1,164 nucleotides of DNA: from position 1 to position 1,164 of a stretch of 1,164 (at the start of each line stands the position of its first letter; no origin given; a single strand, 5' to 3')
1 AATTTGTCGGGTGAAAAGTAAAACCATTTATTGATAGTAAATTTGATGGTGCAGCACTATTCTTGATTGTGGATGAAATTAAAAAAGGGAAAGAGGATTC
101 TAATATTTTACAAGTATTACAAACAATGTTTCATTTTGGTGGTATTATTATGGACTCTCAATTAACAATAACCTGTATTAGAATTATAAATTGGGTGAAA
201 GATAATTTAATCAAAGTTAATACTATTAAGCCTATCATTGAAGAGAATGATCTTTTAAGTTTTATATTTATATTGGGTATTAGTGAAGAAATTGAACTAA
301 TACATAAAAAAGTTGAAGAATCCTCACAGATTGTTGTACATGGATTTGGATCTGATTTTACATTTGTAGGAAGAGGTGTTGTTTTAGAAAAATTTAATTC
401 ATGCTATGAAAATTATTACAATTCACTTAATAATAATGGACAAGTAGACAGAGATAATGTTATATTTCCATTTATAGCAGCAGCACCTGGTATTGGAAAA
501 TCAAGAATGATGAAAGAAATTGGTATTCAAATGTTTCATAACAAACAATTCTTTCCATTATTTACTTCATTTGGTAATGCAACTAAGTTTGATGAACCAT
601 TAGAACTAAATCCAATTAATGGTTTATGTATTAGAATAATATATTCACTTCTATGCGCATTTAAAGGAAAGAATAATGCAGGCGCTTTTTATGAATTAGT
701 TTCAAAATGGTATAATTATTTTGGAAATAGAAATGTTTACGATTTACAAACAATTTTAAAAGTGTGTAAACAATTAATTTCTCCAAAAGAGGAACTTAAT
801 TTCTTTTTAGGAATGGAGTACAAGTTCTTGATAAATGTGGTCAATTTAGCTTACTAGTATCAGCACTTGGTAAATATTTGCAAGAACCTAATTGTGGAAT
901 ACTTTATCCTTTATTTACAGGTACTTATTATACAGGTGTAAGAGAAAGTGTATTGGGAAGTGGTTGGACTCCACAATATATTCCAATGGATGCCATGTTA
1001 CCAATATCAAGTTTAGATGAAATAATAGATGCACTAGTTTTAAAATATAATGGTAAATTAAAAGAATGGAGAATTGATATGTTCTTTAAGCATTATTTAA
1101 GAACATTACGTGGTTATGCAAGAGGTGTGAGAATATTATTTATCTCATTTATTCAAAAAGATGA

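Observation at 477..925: NTPase core appears divided across the frameshift: Walker A in frame 0, candidate Walker B and sensor in frame 2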

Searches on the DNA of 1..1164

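Call 58: search_rna_families(source=window, threshold=gathering)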
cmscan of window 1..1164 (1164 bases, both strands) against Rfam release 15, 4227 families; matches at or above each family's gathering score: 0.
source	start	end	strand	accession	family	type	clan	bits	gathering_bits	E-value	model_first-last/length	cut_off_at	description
